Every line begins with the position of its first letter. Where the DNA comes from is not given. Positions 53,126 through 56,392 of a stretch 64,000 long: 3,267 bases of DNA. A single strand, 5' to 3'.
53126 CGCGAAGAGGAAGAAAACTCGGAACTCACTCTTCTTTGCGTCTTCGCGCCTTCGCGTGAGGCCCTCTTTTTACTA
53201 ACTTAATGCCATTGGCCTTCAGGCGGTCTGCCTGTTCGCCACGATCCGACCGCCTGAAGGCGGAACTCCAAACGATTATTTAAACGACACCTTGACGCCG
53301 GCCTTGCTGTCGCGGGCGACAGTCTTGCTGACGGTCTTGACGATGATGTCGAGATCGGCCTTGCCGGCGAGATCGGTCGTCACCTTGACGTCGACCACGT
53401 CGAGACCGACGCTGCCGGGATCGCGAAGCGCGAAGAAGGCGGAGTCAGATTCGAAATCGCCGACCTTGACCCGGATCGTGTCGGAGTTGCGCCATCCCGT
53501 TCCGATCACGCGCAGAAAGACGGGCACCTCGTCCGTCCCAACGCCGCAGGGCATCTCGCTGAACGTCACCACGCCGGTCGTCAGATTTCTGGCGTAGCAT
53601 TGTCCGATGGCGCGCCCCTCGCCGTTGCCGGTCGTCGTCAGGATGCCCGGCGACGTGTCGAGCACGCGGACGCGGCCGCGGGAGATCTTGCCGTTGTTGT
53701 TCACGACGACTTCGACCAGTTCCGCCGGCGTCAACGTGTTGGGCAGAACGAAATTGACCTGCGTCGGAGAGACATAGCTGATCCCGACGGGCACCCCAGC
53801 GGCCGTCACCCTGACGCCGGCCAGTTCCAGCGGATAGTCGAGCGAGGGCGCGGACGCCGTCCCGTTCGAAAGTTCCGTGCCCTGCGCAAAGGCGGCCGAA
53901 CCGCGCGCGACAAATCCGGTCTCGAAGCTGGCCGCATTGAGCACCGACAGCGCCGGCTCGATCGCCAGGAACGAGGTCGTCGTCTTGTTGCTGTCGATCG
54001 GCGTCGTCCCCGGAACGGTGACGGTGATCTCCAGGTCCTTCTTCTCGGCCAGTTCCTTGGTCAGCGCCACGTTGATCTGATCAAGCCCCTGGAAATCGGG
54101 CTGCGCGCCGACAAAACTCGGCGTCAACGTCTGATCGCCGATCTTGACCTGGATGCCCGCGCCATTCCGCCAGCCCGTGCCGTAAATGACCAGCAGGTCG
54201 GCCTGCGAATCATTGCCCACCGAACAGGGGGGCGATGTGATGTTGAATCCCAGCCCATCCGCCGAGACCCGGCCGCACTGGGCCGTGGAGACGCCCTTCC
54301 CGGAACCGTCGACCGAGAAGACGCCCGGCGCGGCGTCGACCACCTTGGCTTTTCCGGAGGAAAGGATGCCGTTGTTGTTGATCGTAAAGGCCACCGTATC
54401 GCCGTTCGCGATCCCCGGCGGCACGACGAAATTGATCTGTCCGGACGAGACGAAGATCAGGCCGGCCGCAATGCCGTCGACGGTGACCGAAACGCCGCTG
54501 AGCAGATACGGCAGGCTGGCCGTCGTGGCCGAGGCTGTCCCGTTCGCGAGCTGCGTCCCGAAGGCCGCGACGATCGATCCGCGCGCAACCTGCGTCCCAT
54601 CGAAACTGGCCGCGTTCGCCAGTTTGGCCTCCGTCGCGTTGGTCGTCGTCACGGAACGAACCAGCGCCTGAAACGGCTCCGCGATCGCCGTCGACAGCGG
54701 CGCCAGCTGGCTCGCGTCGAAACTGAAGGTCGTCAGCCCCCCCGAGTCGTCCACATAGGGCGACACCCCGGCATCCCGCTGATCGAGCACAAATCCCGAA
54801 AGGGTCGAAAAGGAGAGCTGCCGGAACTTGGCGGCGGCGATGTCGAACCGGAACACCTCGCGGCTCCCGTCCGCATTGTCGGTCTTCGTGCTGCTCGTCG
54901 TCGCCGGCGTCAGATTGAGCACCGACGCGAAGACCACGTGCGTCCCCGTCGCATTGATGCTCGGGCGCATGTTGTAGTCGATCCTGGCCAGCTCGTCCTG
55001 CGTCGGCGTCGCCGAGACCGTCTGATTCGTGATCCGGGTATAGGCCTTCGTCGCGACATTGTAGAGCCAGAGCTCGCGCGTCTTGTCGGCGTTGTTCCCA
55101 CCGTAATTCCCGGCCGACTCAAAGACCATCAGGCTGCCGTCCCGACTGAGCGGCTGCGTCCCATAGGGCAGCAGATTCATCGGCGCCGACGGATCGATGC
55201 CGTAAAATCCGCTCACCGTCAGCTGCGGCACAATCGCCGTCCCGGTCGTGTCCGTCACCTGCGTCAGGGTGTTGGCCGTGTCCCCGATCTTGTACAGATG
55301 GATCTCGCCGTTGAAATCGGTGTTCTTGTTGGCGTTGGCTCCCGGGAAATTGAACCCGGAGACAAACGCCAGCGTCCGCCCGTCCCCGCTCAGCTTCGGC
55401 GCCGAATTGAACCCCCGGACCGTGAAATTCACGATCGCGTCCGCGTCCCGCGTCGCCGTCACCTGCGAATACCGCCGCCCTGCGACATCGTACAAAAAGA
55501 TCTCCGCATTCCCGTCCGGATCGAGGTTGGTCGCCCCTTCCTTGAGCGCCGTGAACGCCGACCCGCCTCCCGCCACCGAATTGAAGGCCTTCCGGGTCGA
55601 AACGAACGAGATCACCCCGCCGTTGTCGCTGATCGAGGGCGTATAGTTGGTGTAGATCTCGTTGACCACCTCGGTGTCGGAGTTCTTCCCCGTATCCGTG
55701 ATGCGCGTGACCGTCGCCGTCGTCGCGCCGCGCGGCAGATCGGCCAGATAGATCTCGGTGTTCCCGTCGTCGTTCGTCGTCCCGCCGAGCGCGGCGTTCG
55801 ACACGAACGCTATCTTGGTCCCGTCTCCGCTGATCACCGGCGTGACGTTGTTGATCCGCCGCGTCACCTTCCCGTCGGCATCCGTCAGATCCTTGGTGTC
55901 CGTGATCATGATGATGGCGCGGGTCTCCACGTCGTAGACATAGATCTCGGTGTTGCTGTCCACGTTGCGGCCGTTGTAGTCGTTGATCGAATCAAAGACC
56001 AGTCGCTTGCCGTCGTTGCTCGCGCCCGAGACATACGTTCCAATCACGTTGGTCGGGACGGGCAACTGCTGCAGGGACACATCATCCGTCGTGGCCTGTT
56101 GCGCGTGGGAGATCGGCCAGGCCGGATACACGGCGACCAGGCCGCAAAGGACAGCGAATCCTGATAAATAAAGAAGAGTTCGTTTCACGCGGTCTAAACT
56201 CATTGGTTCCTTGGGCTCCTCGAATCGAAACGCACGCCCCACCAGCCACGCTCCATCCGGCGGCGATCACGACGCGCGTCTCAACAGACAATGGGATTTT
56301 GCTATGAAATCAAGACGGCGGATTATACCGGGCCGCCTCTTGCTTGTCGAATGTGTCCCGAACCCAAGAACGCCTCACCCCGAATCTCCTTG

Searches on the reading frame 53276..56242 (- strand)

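Call 28: search_protein_families(library=pfam, proteins=[window:53276-56242:-], max_evalue=0.01)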
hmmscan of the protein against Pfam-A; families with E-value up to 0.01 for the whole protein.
window:53276-56242:- (988 aa): 2 families
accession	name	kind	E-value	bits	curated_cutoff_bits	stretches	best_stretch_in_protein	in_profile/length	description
PF01833.30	TIG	-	8.6e-11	42.1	20.9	1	582-629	31-78/84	IPT/TIG domain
PF07676.18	PD40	-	1.8e-10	40.9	20.9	1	131-165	10-37/38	WD40-like Beta Propeller Repeat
